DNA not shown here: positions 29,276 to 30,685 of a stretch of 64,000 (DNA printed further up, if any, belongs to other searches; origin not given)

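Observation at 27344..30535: Cell-surface lipoprotein combining a multiheme cytochrome c module with at least five PKD domains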

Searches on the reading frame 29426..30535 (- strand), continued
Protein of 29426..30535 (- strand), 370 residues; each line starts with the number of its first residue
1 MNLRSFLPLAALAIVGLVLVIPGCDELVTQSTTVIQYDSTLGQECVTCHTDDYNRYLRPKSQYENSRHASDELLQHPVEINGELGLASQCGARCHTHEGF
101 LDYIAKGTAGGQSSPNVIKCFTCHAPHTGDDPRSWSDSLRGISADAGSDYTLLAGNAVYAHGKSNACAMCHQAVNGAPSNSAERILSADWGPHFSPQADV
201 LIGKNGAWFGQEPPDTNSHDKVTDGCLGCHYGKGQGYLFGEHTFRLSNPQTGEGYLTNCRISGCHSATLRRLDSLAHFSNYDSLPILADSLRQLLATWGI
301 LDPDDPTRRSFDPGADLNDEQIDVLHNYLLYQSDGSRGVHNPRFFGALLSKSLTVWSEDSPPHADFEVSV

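Call 32: search_solved_structures(query=A2, max_evalue=1, show_alignments=4)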
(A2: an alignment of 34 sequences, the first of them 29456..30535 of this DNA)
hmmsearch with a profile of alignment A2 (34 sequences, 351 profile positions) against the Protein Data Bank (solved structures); distinct sequences matched with E-value up to 1: 29.
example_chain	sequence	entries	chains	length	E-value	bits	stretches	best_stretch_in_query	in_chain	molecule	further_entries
6i5b_A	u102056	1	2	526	3.3e-13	52.8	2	211-343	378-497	Uncharacterized protein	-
8bcx_A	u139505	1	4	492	5.9e-09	38.8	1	203-344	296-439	Nitrite reductase (cytochrome; ammonia-forming)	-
6qvm_A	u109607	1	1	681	6.1e-09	38.8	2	177-345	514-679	Multiheme cytochrome cf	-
2j7a_A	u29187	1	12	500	1.1e-06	31.4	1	110-345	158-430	CYTOCHROME C NITRITE REDUCTASE NRFA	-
2vr0_A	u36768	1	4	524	1.7e-06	30.8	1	110-345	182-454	CYTOCHROME C NITRITE REDUCTASE, CATALYTIC SUBUNIT NFRA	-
1oah_A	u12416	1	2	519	9e-06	28.3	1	201-345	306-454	CYTOCHROME C NITRITE REDUCTASE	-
2ot4_A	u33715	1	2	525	6.2e-05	25.6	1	209-343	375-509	Eight-heme nitrite reductase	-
2zo5_A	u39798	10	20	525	6.4e-05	25.6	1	209-343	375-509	Eight-heme nitrite reductase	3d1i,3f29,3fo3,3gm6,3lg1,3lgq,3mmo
3owm_A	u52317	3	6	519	6.7e-05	25.5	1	209-343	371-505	Eight-heme nitrite reductase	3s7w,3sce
4q0t_A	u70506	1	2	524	6.8e-05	25.5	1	209-343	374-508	Eight-heme nitrite reductase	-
3uu9_A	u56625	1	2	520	7.3e-05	25.4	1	209-343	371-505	Eight-heme nitrite reductase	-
3rkh_A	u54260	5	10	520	7.3e-05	25.4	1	209-343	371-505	Eight-heme nitrite reductase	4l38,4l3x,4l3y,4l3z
4q4u_A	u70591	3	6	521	7.4e-05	25.3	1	209-343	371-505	Eight-heme nitrite reductase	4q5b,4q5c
4fas_A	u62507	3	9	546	0.00013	24.6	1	38-160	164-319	Hydroxylamine oxidoreductase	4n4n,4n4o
1fgj_A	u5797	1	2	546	0.00014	24.4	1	38-160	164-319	HYDROXYLAMINE OXIDOREDUCTASE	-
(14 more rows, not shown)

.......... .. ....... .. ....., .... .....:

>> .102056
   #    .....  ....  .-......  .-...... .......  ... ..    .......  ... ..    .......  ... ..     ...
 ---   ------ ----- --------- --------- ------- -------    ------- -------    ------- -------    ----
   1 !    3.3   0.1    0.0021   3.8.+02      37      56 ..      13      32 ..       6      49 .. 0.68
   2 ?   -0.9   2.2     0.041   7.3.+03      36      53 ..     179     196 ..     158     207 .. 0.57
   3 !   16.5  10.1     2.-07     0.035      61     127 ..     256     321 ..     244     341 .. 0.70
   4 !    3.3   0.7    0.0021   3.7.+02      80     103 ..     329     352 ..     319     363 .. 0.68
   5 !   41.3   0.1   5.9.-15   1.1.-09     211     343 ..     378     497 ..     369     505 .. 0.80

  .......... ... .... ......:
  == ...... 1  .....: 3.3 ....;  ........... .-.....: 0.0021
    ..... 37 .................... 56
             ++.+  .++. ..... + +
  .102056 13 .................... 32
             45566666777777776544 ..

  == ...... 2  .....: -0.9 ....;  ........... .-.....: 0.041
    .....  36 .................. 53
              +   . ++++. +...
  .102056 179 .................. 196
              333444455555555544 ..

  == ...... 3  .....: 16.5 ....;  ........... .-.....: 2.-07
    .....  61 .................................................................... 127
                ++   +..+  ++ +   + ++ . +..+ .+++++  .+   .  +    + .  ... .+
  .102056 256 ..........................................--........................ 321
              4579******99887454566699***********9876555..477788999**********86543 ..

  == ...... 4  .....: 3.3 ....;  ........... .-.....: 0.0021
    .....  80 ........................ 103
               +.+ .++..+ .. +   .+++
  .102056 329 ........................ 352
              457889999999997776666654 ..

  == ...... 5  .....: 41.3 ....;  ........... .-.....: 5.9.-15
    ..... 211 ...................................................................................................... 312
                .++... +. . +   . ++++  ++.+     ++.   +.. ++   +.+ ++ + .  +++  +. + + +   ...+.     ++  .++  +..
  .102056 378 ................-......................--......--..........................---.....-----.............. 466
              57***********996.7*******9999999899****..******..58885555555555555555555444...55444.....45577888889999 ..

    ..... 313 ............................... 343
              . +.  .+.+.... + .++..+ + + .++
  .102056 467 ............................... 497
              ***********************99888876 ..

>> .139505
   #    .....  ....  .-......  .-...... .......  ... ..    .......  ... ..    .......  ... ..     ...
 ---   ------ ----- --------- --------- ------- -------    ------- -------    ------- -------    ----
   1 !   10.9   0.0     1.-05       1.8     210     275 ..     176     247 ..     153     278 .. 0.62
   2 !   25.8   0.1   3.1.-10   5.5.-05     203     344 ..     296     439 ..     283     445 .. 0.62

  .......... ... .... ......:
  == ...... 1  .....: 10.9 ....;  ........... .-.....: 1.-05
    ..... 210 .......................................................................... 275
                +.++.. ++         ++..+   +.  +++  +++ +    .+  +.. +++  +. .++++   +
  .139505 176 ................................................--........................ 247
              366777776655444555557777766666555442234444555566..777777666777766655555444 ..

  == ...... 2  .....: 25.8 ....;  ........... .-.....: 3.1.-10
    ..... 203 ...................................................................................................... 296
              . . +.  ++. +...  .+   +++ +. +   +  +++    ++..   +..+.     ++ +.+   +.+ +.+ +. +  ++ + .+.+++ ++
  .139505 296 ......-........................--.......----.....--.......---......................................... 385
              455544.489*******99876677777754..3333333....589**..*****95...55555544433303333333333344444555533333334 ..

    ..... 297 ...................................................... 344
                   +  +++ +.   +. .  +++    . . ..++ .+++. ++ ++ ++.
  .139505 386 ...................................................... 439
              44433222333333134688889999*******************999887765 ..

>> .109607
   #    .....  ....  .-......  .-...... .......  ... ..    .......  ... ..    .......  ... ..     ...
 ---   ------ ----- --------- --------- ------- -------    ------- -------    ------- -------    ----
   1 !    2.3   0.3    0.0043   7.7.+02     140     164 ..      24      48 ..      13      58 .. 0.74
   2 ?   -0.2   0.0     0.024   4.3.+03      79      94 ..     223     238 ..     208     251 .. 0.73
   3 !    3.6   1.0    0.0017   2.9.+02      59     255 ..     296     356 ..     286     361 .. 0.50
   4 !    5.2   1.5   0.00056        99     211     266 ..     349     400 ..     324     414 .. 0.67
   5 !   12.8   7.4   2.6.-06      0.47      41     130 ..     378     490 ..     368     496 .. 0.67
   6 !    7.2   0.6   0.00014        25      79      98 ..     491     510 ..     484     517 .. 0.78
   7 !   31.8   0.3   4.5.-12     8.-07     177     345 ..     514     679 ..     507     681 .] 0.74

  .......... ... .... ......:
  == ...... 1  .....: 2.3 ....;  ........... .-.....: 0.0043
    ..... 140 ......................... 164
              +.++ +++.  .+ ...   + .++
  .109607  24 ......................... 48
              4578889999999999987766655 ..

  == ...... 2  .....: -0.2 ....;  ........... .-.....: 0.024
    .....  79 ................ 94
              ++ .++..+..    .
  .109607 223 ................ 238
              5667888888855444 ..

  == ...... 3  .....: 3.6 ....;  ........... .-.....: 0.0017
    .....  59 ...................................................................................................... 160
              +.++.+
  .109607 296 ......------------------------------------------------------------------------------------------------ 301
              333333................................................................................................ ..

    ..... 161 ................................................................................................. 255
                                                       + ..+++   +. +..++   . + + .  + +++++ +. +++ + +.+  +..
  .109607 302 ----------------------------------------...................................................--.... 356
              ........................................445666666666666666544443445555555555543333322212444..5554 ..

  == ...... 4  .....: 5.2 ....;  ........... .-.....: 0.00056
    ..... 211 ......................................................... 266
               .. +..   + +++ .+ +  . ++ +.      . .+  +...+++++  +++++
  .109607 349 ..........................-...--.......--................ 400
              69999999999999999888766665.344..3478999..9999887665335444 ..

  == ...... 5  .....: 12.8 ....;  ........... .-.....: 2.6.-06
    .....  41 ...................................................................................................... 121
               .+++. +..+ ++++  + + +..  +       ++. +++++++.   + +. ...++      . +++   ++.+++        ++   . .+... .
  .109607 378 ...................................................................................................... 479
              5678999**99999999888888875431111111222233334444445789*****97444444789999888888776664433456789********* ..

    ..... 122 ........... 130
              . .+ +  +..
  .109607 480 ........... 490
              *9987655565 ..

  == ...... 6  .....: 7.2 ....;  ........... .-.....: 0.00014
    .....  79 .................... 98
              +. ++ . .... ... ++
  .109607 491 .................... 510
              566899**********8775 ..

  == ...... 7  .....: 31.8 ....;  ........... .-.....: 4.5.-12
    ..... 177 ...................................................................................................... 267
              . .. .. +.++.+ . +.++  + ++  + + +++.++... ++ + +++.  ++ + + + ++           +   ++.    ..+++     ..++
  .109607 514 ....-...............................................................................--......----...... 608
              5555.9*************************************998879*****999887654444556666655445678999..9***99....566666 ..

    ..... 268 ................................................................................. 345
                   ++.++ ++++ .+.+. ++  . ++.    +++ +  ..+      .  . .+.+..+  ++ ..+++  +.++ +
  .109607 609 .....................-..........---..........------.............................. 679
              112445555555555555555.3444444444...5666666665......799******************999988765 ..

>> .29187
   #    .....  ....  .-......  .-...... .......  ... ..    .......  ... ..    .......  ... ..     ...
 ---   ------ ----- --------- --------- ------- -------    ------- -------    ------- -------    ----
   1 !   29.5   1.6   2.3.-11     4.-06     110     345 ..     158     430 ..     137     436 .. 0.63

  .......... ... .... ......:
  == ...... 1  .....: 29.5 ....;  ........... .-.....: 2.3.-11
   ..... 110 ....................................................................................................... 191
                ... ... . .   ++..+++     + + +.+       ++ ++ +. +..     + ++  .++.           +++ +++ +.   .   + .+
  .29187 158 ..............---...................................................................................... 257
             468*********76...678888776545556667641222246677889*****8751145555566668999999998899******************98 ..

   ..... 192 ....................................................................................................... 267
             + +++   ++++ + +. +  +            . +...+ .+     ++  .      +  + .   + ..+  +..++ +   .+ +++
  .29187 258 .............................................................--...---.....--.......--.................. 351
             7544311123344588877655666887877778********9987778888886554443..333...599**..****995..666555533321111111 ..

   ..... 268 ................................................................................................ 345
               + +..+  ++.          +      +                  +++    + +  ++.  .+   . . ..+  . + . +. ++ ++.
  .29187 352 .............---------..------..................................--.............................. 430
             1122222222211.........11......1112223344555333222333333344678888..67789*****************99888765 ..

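Call 42: find_related_loci(query=A3, collection=genome_contigs, flank=6000)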
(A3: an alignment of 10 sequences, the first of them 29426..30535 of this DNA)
Query A3 (370 aa) in genome_contigs; peptide patterns used: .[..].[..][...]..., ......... (x = any residue, [..] = any of these).
106 stretches matched a pattern; 33 encode a relative of the query (tblastn E <= 1e-3); 33 distinct loci.
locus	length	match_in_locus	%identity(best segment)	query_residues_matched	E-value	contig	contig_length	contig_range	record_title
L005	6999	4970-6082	43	1-369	1e-86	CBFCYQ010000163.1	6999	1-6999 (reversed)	MAG TPA_asm: uncultured bacterium isolate SRR26215689_metabat2_8 genome assembly, contig: ERZ25073498.7835, whole genome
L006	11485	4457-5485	43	17-368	4e-86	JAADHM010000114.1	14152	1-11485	MAG: FCB group bacterium isolate M_MetaBat.192 contig-127_6897, whole genome shotgun sequence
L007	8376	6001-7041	45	7-353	3e-86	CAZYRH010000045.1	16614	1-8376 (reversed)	MAG TPA_asm: uncultured Ignavibacteriales bacterium isolate binchicken_co100_268 genome assembly, contig: NODE_5405_leng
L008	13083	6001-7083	54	1-369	4e-126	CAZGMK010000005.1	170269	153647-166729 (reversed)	MAG TPA_asm: uncultured Ignavibacteriales bacterium isolate binchicken_co17_359 genome assembly, contig: NODE_197_length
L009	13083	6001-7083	42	1-368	3e-82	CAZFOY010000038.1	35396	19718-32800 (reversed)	MAG TPA_asm: uncultured Ignavibacteriales bacterium isolate binchicken_co224_254 genome assembly, contig: NODE_969_lengt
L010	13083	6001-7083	42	1-368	8e-82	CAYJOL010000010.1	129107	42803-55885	MAG TPA_asm: uncultured Ignavibacteriales bacterium isolate ERP124720_co1_93 genome assembly, contig: NODE_177_length_12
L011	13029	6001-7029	45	20-369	7e-82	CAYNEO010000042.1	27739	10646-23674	MAG TPA_asm: uncultured Ignavibacteriales bacterium isolate binchicken_co150_676 genome assembly, contig: NODE_3613_leng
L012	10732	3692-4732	42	1-353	5e-81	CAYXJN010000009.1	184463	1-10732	MAG TPA_asm: uncultured Ignavibacteriales bacterium isolate SRP292972_co2_124 genome assembly, contig: NODE_54_length_18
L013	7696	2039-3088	44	1-353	1e-79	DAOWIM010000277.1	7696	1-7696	MAG TPA_asm: bacterium isolate CSMAG_2043 CSMAG_2043_k141_556734_length_7696_cov_25.0000, whole genome shotgun sequence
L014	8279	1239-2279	42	20-370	1e-79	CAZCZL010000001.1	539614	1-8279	MAG TPA_asm: uncultured Ignavibacteriales bacterium isolate binchicken_co16_343 genome assembly, contig: NODE_3_length_5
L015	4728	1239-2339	42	1-366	3e-79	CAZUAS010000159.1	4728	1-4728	MAG TPA_asm: uncultured Ignavibacteriales bacterium isolate binchicken_co43_183 genome assembly, contig: NODE_30812_leng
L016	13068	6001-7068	42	18-370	5e-79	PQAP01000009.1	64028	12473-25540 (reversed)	MAG: candidate division GN15 bacterium isolate FeB_12 scaffold9, whole genome shotgun sequence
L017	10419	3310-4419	41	1-369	8e-79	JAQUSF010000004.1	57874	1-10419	MAG: Candidatus Zixiibacteriota bacterium isolate STD1_90 NODE_1032_length_57874_cov_3.545310_Sandtown_D1, whole genome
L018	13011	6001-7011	41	23-366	2e-78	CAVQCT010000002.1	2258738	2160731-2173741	MAG: uncultured candidate division Zixibacteria bacterium isolate MFD02416.bin.1.319 genome assembly, contig: contig_146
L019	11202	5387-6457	41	17-368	5e-78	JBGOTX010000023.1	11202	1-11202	MAG: Candidatus Zixiibacteriota bacterium isolate OBJ_0618_7090110_152 k141_809470_length_11202_cov_202.0000, whole geno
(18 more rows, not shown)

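Call 50: find_encoding_contigs(protein=P0073, flank=5000, max_places=2)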
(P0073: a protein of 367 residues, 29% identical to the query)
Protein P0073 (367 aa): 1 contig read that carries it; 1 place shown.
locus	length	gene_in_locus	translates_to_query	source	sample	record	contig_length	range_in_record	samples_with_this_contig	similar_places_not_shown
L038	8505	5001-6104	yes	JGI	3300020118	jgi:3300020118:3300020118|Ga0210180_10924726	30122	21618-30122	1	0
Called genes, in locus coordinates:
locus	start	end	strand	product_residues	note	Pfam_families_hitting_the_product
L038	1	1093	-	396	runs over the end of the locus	PF00144:Beta-lactamase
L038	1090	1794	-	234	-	PF00005:ABC_tran, PF02463:SMC_N (faint), PF13304:AAA_21 (faint)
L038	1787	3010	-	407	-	PF12704:MacB_PCD, PF02687:FtsX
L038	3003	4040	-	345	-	PF25919:BSH_CusB (faint), PF25997:BSH_YhbJ (faint), PF25917:BSH_RND, PF25973:BSH_CzcB, PF25885:HH_EMRA (weak), PF25944:Beta-barrel_RND (faint), PF25954:Beta-barrel_RND_2, PF25989:YknX_C (weak)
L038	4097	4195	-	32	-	-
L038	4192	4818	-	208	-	PF01738:DLH (weak)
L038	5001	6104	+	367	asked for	PF09699:Paired_CXXCH_1 (faint), PF14522:Cytochrome_C7 (faint), PF22113:Mtrc-MtrF_II-IV_dom (faint), PF14537:Cytochrom_c3_2 (faint)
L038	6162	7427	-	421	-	PF00483:NTP_transferase, PF12804:NTP_transf_3 (weak), PF24894:Hexapep_GlmU, PF25084:LbH_EIF2B (weak)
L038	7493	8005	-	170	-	-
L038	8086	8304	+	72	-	-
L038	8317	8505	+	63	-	?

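Call 51: find_encoding_contigs(protein=P0054, flank=5000, max_places=2)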
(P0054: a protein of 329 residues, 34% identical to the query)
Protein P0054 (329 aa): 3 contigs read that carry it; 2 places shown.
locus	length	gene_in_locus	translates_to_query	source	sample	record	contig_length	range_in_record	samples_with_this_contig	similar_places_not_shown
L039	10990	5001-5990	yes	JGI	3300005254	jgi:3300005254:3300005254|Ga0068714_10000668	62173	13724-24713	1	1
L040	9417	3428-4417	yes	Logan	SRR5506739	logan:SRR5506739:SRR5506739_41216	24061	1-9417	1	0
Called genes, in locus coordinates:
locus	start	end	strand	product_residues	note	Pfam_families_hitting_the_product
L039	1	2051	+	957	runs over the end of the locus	PF00082:Peptidase_S8, PF13620:CarboxypepD_reg, PF13860:FlgD_ig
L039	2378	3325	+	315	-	PF09699:Paired_CXXCH_1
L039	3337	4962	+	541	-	-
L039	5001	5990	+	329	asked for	PF22113:Mtrc-MtrF_II-IV_dom (faint), PF09699:Paired_CXXCH_1 (faint), PF14522:Cytochrome_C7 (faint)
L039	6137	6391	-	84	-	-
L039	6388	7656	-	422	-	PF17170:DUF5128 (weak)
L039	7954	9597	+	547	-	PF03577:Peptidase_C69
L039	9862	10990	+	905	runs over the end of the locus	PF17164:DUF5122 (faint), PF12768:Rax2 (faint), PF19565:DUF6087 (faint), PF13860:FlgD_ig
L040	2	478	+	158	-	?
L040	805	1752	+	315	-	PF09699:Paired_CXXCH_1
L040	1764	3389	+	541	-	-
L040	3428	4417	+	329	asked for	PF22113:Mtrc-MtrF_II-IV_dom (faint), PF09699:Paired_CXXCH_1 (faint), PF14522:Cytochrome_C7 (faint)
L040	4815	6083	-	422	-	PF17170:DUF5128 (weak)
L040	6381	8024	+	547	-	PF03577:Peptidase_C69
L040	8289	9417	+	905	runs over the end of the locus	PF17164:DUF5122 (faint), PF12768:Rax2 (faint), PF19565:DUF6087 (faint), PF13860:FlgD_ig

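Call 52: find_encoding_contigs(protein=P0057, flank=5000, max_places=2)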
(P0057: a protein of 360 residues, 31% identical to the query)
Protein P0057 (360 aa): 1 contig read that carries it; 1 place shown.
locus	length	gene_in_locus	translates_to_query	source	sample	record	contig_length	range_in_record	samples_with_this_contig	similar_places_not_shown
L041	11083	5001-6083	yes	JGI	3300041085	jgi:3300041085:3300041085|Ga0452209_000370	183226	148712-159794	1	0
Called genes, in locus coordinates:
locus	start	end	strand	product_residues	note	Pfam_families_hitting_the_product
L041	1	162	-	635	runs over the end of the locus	PF00672:HAMP, PF00989:PAS, PF13188:PAS_8 (faint), PF08447:PAS_3 (faint), PF08448:PAS_4, PF13426:PAS_9, PF02518:HATPase_c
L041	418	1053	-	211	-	PF00072:Response_reg, PF00196:GerE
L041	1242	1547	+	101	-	PF07494:Reg_prop (faint)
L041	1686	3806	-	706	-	PF04879:Molybdop_Fe4S4, PF00384:Molybdopterin, PF01568:Molydop_binding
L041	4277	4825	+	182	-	PF14522:Cytochrome_C7 (faint), PF22113:Mtrc-MtrF_II-IV_dom (weak), PF13435:Cytochrome_C554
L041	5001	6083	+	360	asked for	PF14522:Cytochrome_C7 (faint)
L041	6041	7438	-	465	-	PF00890:FAD_binding_2 (weak), PF01266:DAO, PF01494:FAD_binding_3 (weak), PF01946:Thi4 (weak), PF03486:HI0933_like (faint), PF13450:NAD_binding_8, PF01593:Amino_oxidase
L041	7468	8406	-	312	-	PF00762:Ferrochelatase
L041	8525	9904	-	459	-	PF04055:Radical_SAM, PF06969:HemN_C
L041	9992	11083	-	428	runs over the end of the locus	PF00202:Aminotran_3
